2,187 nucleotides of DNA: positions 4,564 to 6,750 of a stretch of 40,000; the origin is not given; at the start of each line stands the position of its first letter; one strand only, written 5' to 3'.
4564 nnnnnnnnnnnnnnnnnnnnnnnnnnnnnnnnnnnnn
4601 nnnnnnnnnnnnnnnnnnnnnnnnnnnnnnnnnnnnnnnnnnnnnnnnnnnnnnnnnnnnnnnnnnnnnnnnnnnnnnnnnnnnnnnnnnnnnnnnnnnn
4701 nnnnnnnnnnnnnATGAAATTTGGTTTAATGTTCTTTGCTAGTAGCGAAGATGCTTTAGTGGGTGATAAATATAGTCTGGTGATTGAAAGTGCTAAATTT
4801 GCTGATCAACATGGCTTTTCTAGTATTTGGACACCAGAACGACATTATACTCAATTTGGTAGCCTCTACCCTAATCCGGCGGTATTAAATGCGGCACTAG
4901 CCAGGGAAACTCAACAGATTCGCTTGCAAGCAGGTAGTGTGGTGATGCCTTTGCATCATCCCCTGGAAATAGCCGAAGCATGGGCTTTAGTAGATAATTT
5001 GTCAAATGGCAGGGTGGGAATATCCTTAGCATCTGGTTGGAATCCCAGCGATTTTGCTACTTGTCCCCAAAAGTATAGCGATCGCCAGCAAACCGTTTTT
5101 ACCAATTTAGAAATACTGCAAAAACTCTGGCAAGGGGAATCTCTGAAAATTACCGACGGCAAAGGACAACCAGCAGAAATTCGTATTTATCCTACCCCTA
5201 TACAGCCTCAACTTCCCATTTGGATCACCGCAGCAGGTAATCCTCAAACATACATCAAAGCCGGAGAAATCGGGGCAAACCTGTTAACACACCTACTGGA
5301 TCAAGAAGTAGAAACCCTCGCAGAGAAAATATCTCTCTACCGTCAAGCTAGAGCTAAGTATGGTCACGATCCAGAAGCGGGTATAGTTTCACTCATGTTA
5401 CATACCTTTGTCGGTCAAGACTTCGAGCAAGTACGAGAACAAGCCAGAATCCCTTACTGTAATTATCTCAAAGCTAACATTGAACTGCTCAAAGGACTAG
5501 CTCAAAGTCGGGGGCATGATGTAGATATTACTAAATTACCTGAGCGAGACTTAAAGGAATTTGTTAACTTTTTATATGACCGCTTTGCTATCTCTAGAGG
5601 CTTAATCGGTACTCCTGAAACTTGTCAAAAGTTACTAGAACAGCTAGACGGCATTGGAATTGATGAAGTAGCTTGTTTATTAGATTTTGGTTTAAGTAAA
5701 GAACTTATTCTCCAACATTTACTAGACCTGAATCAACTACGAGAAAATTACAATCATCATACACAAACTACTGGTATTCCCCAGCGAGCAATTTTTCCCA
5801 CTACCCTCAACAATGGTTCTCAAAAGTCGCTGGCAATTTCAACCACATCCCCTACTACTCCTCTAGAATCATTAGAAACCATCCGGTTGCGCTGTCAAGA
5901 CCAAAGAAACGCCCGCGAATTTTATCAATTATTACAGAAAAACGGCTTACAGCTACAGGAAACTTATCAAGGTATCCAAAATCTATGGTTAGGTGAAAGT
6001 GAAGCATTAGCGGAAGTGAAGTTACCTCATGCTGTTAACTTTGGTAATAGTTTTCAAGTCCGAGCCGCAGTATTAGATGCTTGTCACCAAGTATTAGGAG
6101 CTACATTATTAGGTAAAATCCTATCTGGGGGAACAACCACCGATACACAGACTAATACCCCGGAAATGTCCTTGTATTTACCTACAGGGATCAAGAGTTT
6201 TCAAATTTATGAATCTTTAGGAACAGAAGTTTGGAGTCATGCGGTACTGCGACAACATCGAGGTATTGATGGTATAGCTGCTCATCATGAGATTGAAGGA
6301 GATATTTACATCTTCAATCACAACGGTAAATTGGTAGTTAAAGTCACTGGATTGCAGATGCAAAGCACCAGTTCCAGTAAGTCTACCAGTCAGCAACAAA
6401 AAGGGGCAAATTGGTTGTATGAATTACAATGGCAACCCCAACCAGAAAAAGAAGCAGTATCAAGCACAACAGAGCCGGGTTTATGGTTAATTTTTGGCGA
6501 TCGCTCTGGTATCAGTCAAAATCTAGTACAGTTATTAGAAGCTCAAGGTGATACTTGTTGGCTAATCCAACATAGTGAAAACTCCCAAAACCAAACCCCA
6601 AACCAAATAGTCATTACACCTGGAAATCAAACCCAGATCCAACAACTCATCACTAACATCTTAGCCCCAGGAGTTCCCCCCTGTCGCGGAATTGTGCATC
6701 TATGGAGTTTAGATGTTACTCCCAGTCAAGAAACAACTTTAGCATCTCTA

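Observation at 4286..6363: PKS dehydratase split in two by an inserted LLM domain, and also split across two genes at an ATGA overlap beside an A5 run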

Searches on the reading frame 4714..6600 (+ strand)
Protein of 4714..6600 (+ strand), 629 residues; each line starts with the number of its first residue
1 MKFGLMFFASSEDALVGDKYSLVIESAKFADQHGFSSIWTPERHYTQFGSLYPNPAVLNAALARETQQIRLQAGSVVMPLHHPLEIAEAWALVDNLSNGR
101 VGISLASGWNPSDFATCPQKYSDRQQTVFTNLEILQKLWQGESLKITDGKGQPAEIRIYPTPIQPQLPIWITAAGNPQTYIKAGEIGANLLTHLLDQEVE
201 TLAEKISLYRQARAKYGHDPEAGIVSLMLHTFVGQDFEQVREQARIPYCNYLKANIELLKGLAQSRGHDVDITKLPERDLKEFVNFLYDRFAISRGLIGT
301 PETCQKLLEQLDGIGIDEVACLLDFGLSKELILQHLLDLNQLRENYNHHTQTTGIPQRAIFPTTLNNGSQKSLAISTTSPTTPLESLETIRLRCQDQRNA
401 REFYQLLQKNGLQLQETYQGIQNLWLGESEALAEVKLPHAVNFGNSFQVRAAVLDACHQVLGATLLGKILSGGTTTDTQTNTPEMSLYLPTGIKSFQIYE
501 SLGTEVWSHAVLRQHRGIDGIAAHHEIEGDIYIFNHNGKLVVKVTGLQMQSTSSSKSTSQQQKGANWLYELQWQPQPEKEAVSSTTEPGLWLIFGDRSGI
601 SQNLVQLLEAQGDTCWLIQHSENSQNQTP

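Call 13: find_homologous_proteins(query=window:4714-6600:+, max_evalue=1e-20)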
Query window:4714-6600:+ (629 aa): 1006 proteins with E <= 1e-20 among 8000 candidates; the best 120 are listed.
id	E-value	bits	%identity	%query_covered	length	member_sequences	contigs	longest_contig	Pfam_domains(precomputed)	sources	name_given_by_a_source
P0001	4.2e-186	638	51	90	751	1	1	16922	PF00296.27,PF00550.32,PF14765.13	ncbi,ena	-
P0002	3.0e-178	612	48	98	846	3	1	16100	PF08659.17,PF00296.27,PF14765.13,PF00106.32,PF22953.4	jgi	jgi:natural product biosynthesis luciferase-like monooxygenase protein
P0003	1.5e-176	607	47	99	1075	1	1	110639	PF08659.17,PF00296.27,PF00550.32,PF13561.13,PF14765.13,PF00106.32,PF22953.4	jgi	jgi:phthiocerol/phenolphthiocerol synthesis type-I polyketide synthase D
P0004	9.0e-175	601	47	98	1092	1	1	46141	PF08659.17,PF00296.27,PF00550.32,PF13561.13,PF14765.13,PF00106.32,PF22953.4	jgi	jgi:natural product biosynthesis luciferase-like monooxygenase protein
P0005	2.7e-174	599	47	98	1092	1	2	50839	PF08659.17,PF00296.27,PF00550.32,PF13561.13,PF14765.13,PF00106.32,PF22953.4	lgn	-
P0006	2.6e-173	596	49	91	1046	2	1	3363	PF08659.17,PF00296.27,PF00550.32,PF13561.13,PF14765.13,PF00106.32,PF01370.28,PF22953.4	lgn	-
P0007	1.1e-172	594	47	99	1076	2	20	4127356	PF08659.17,PF00296.27,PF00550.32,PF13561.13,PF14765.13,PF00106.32,PF01370.28,PF22953.4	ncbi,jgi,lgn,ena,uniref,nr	ncbi:type I polyketide synthase [Acidobacterium capsulatum]|uniref:Monooxygenase, luciferase family/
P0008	2.0e-171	590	46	99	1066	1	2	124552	PF08659.17,PF00296.27,PF00550.32,PF13561.13,PF14765.13,PF00106.32,PF22953.4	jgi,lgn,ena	-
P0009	4.5e-170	585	61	67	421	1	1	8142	PF00296.27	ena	-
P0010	6.6e-170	585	46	99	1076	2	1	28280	PF08659.17,PF00296.27,PF00550.32,PF13561.13,PF14765.13,PF00106.32,PF01370.28,PF22953.4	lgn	-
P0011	2.0e-169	583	46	99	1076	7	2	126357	PF08659.17,PF00296.27,PF00550.32,PF13561.13,PF14765.13,PF00106.32,PF01370.28,PF22953.4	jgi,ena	-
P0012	2.7e-169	583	45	98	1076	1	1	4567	PF08659.17,PF00296.27,PF21394.4,PF14765.13,PF22953.4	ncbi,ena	-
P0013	7.9e-169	581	46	98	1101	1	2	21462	PF08659.17,PF00296.27,PF00550.32,PF13561.13,PF14765.13,PF00106.32,PF22953.4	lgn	-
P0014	7.3e-168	578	49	87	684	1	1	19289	PF00296.27,PF00550.32,PF14765.13,PF23297.2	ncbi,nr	ncbi:MAG: hypothetical protein C6Y22_29445 [Hapalosiphonaceae cyanobacterium JJU2]|nr:MAG: hypotheti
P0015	1.8e-167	577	49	87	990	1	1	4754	PF00296.27,PF00550.32,PF14765.13,PF00975.27,PF23297.2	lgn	-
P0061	8.4e-139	482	42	89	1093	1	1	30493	PF00296.27,PF21089.4,PF22621.3,PF14765.13,PF00698.27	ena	-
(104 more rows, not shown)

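Call 20: find_encoding_contigs(protein=P0007, flank=8000, max_places=2)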
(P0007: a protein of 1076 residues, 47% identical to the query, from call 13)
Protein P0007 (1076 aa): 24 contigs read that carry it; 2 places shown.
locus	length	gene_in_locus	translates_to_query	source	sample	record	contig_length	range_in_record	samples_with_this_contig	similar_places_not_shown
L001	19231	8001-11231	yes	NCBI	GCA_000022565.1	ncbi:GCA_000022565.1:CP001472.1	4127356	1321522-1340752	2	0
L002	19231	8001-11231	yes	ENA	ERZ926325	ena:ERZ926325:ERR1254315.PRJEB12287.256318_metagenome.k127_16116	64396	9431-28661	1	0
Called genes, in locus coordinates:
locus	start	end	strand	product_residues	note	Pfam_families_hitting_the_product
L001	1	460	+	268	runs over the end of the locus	PF00975:Thioesterase, PF12697:Abhydrolase_6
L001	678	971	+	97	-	PF19549:DUF6072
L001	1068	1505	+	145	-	PF19549:DUF6072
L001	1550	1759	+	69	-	-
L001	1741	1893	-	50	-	-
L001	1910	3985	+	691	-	PF00291:PALP, PF02423:OCD_Mu_crystall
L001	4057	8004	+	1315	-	PF00501:AMP-binding, PF23024:AMP-dom_DIP2-like, PF00550:PP-binding, PF00109:ketoacyl-synt, PF02801:Ketoacyl-synt_C, PF16197:KAsynt_C_assoc, PF22621:CurL-like_PKS_C, PF21089:PKS_DH_N, +1 more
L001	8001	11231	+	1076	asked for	PF00296:Bac_luciferase, PF14765:PS-DH, PF22953:SpnB_Rossmann, PF00106:adh_short, PF01370:Epimerase (weak), PF08659:KR, PF13561:adh_short_C2, PF00550:PP-binding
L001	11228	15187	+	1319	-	PF00109:ketoacyl-synt, PF02801:Ketoacyl-synt_C, PF16197:KAsynt_C_assoc, PF22621:CurL-like_PKS_C, PF22953:SpnB_Rossmann, PF00106:adh_short, PF08659:KR, PF13561:adh_short_C2, +2 more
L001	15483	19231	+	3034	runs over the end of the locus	PF00109:ketoacyl-synt, PF02801:Ketoacyl-synt_C, PF16197:KAsynt_C_assoc, PF00698:Acyl_transf_1, PF22336:RhiE-like_linker, PF22621:CurL-like_PKS_C, PF00550:PP-binding, PF00202:Aminotran_3, +5 more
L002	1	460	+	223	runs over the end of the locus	PF00975:Thioesterase, PF12697:Abhydrolase_6 (weak)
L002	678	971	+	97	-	PF19549:DUF6072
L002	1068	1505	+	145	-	PF19549:DUF6072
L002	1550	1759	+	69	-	-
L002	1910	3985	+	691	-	PF00291:PALP, PF02423:OCD_Mu_crystall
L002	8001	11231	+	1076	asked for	PF00296:Bac_luciferase, PF14765:PS-DH, PF22953:SpnB_Rossmann, PF00106:adh_short, PF01370:Epimerase (weak), PF08659:KR, PF13561:adh_short_C2, PF00550:PP-binding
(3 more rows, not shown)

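Call 21: find_encoding_contigs(protein=P0001, flank=10000, max_places=2)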
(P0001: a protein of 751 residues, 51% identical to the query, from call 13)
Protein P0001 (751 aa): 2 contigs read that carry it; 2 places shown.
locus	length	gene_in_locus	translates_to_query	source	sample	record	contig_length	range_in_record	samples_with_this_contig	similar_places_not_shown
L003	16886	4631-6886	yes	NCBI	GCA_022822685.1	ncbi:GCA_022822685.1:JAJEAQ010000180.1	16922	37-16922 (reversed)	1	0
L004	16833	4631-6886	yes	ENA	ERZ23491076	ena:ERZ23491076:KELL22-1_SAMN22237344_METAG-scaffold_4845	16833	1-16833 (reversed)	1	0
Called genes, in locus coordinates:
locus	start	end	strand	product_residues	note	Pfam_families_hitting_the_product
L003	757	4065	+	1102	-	PF00109:ketoacyl-synt, PF02801:Ketoacyl-synt_C, PF16197:KAsynt_C_assoc, PF22336:RhiE-like_linker, PF22621:CurL-like_PKS_C, PF00698:Acyl_transf_1, PF21089:PKS_DH_N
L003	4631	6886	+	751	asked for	PF00296:Bac_luciferase, PF14765:PS-DH, PF00550:PP-binding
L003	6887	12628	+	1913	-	PF00109:ketoacyl-synt, PF02801:Ketoacyl-synt_C, PF16197:KAsynt_C_assoc, PF22336:RhiE-like_linker, PF22621:CurL-like_PKS_C, PF00698:Acyl_transf_1, PF21089:PKS_DH_N, PF14765:PS-DH, +8 more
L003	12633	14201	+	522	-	PF00109:ketoacyl-synt, PF00108:Thiolase_N (weak), PF02801:Ketoacyl-synt_C, PF16197:KAsynt_C_assoc, PF22621:CurL-like_PKS_C (weak)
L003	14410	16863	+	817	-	PF00698:Acyl_transf_1, PF21089:PKS_DH_N, PF14765:PS-DH, PF23297:ACP_SdgA_C (weak), PF00550:PP-binding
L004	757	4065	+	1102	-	PF00109:ketoacyl-synt, PF02801:Ketoacyl-synt_C, PF16197:KAsynt_C_assoc, PF22336:RhiE-like_linker, PF22621:CurL-like_PKS_C, PF00698:Acyl_transf_1, PF21089:PKS_DH_N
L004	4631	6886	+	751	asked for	PF00296:Bac_luciferase, PF14765:PS-DH, PF00550:PP-binding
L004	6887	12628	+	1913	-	PF00109:ketoacyl-synt, PF02801:Ketoacyl-synt_C, PF16197:KAsynt_C_assoc, PF22336:RhiE-like_linker, PF22621:CurL-like_PKS_C, PF00698:Acyl_transf_1, PF21089:PKS_DH_N, PF14765:PS-DH, +8 more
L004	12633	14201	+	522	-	PF00109:ketoacyl-synt, PF00108:Thiolase_N (weak), PF02801:Ketoacyl-synt_C, PF16197:KAsynt_C_assoc, PF22621:CurL-like_PKS_C (weak)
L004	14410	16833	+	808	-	?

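Call 22: find_encoding_contigs(protein=P0061, flank=10000, max_places=2)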
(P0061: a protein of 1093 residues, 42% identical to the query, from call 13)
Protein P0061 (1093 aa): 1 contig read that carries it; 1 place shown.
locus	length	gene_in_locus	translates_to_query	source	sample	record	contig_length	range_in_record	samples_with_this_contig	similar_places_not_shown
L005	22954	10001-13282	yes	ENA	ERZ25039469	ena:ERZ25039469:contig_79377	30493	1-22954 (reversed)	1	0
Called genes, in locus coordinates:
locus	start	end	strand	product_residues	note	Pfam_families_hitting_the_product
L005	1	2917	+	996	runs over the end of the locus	PF00501:AMP-binding, PF23024:AMP-dom_DIP2-like, PF00550:PP-binding, PF00109:ketoacyl-synt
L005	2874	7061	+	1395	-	PF02801:Ketoacyl-synt_C, PF16197:KAsynt_C_assoc, PF22621:CurL-like_PKS_C, PF00698:Acyl_transf_1, PF21089:PKS_DH_N, PF14765:PS-DH, PF22953:SpnB_Rossmann, PF08240:ADH_N, +3 more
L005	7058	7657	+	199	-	PF13602:ADH_zinc_N_2, PF00106:adh_short, PF08659:KR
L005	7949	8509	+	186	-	PF23297:ACP_SdgA_C (weak), PF00550:PP-binding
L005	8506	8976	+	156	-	PF00109:ketoacyl-synt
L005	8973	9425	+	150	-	PF00109:ketoacyl-synt, PF00108:Thiolase_N (weak)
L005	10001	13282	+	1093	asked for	PF22621:CurL-like_PKS_C (weak), PF00698:Acyl_transf_1, PF21089:PKS_DH_N, PF00296:Bac_luciferase, PF14765:PS-DH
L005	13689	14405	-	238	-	-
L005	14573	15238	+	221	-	PF23297:ACP_SdgA_C, PF00550:PP-binding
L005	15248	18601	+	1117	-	PF00668:Condensation, PF00501:AMP-binding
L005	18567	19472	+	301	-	PF05050:Methyltransf_21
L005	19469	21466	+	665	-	PF08545:ACP_syn_III, PF08541:ACP_syn_III_C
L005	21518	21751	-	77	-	PF03621:MbtH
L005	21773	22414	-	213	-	PF01648:ACPS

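Call 26: find_related_loci(query=A1, collection=genome_contigs, flank=6000)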
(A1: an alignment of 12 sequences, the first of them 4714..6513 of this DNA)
Query A1 (600 aa) in genome_contigs; peptide patterns used: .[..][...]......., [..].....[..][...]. (x = any residue, [..] = any of these).
600 stretches matched a pattern (row limit reached: there are more); 594 encode a relative of the query (tblastn E <= 1e-3); the best 80 are kept; 80 distinct loci.
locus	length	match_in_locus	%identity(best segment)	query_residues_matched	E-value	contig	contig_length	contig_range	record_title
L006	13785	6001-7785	54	1-600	0e+0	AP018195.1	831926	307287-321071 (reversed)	Scytonema sp. HK-05 plasmid plasmid1 DNA, nearly complete genome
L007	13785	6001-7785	55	1-600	0e+0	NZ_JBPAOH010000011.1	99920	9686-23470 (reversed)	Tolypothrix sp. VBCCA 56010 strain VBCCA:56010 contig00011, whole genome shotgun sequence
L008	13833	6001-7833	44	1-600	4e-174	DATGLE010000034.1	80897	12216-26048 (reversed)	MAG TPA_asm: Ktedonobacteraceae bacterium isolate SMAG_U9878 k141_166884, whole genome shotgun sequence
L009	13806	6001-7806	46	1-600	1e-172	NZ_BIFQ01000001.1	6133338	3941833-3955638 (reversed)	Dictyobacter aurantiacus strain S27 sequence1, whole genome shotgun sequence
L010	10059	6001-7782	43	1-600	2e-168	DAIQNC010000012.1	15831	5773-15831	MAG TPA_asm: Ktedonobacteraceae bacterium isolate CTOTU3122 NODE_415_length_15831_cov_2.636220, whole genome shotgun seq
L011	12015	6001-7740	42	1-599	2e-159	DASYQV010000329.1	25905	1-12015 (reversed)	MAG TPA_asm: Vicinamibacterales bacterium isolate SMAG_U4494 k141_1432733, whole genome shotgun sequence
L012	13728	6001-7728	42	1-599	1e-150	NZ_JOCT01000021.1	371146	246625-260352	Streptomyces sp. NRRL S-455 contig21.1, whole genome shotgun sequence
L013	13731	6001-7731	42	1-600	5e-150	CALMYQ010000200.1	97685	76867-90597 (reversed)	MAG TPA_asm: uncultured Lewinella sp. isolate SRR2107183_bin.65_CONCOCT_v1.1_MAG genome assembly, contig: ERZ794926.119,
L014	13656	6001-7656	45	1-600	6e-168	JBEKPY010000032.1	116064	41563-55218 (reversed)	MAG: Bryobacteraceae bacterium isolate SPRUCE 475 SPRUCE_475_32, whole genome shotgun sequence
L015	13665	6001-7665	43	1-556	7e-147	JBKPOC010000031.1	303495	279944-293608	MAG: Acidobacteriota bacterium isolate GS_HAYS_MAG_00024 GS_HAYS_000000893096, whole genome shotgun sequence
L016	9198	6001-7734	40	1-600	2e-149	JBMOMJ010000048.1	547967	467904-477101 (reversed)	MAG: Myxococcota bacterium isolate Betzabe_MAG047 MAG047_48, whole genome shotgun sequence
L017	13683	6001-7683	39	1-600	8e-145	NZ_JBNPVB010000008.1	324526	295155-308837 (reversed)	Bradyrhizobium oligotrophicum strain HKCCYLR10402 NODE_8, whole genome shotgun sequence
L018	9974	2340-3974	43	3-600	1e-157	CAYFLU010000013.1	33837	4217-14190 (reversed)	MAG TPA_asm: uncultured Solibacteraceae bacterium isolate ERP107066_co1_201 genome assembly, contig: NODE_312_length_338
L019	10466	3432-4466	57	3-347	1e-136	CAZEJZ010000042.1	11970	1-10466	MAG TPA_asm: uncultured Opitutaceae bacterium isolate SRP124364_co1_16 genome assembly, contig: NODE_5922_length_11970_c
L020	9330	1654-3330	43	2-600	4e-164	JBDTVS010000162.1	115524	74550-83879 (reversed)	MAG: Acidobacteriota bacterium isolate cluster3_bin.73 NODE_246_length_115524_cov_11.338273, whole genome shotgun sequen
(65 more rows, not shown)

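Call 69: search_dna_similar(query=window:4714-6513:+, collection=plasmids, mode=protein, max_rows=30)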
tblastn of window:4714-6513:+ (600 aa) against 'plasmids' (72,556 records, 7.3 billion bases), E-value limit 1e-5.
Records with a match: 1267; places in all: 1684; records where one place covers at least 80% of the query: 3.
Best place of each record, by identity: <60% 1267.
By first word of the organism name: Rhizobium 278; Sinorhizobium 168; Ralstonia 108; Streptomyces 83; Pantoea 67; Agrobacterium 48; Rhodococcus 35; Burkholderia 28; Mesorhizobium 18; Bacillus 18; and 138 more.
By predicted mobility (MOB-suite, as given by PLSDB): non-mobilizable 705; conjugative 322; mobilizable 240.
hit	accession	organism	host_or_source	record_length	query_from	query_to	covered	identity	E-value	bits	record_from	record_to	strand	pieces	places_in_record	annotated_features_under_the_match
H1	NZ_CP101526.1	Burkholderia arboris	mixed culture,soil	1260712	1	600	100%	47.6%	2e-169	541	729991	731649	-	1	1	none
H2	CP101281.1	Burkholderia sp. FXe9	bacteria,soil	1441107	1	600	99%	47.8%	4e-148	550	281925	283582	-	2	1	AMP-binding protein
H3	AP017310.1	Leptolyngbya sp. NIES-3755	-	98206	1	574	96%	48.7%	3e-167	535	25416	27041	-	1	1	beta-ketoacyl synthase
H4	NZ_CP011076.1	Brevibacillus laterosporus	Oryza sativa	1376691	1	473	79%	35.6%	2e-100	342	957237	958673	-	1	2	none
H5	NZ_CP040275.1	Nostoc sp. C052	Blasia pusilla,pure culture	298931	1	347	58%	48.0%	8e-101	343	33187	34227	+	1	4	MupA/Atu3671 family FMN-dependent luciferase-like monooxygenase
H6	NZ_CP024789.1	Nostoc flagelliforme CCNUN1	cell culture,desert soil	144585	1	369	62%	44.7%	1e-108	365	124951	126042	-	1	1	non-ribosomal peptide synthetase/type I polyketide synthase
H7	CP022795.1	Ralstonia solanacearum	Solanum tuberosum,single cell,Potato ...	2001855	1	358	60%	45.0%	4e-101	344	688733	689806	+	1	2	non-ribosomal peptide synthetase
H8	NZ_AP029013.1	Ralstonia pseudosolanacearum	-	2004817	1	358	60%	45.0%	4e-101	344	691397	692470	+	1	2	none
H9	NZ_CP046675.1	Ralstonia nicotianae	tobacco,cell culture,leaf veins ...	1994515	1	358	60%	45.0%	4e-101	344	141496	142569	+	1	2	none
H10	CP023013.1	Ralstonia solanacearum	Solanum tuberosum,single cell,Potato ...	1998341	1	358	60%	45.0%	5e-87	348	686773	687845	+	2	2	hypothetical protein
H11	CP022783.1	Ralstonia solanacearum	Solanum tuberosum,single cell,Potato ...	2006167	1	358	60%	45.0%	7e-87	348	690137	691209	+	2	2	none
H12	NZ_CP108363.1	Streptomyces sp. NBC_01343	-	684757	1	330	55%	47.7%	7e-102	346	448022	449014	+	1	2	MupA/Atu3671 family FMN-dependent luciferase-like monooxygenase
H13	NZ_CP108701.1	Streptomyces sp. NBC_01006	-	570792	1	330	55%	47.7%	1e-101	345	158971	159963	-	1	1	MupA/Atu3671 family FMN-dependent luciferase-like monooxygenase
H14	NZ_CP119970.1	Gloeocapsopsis dulcis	Dried cell culture,Desert, underside of ...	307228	1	325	54%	48.3%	4e-103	350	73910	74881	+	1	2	LLM class flavin-dependent oxidoreductase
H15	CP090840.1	Streptomyces viridifaciens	Whole organism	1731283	1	344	57%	45.3%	7e-99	337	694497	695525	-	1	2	LLM class flavin-dependent oxidoreductase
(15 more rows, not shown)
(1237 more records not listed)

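Call 70: get_annotated_region(hit=H3, flank=9000)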
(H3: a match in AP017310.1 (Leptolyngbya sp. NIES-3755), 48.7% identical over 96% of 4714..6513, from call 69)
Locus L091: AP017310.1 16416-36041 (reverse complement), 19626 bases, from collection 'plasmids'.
description: Leptolyngbya sp. NIES-3755 plasmid plasmid2 DNA, complete genome
organism: Leptolyngbya sp. NIES-3755 (NCBI taxid 1752064)
taxonomy: Bacteria; Cyanobacteriota; Cyanophyceae; Leptolyngbyales; Leptolyngbyaceae; Leptolyngbya; Leptolyngbya sp. NIES-3755
host: -; source: -; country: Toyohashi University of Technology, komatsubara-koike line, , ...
typing (MOB-suite, as given by PLSDB): mobilizable; relaxase MOBP
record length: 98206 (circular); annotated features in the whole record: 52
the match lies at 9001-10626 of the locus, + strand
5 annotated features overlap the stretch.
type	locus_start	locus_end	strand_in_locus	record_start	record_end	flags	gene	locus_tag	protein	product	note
CDS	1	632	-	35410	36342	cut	-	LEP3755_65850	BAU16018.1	putative iron(III) dicitrate ABC transporter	-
CDS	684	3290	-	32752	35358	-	-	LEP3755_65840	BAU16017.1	ferric aerobactin receptor, putative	-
CDS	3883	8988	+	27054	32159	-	-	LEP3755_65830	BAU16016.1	beta-ketoacyl synthase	-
CDS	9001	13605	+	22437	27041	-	-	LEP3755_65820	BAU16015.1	beta-ketoacyl synthase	-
CDS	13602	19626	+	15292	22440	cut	-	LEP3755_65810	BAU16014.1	amino acid adenylation domain-containing protein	-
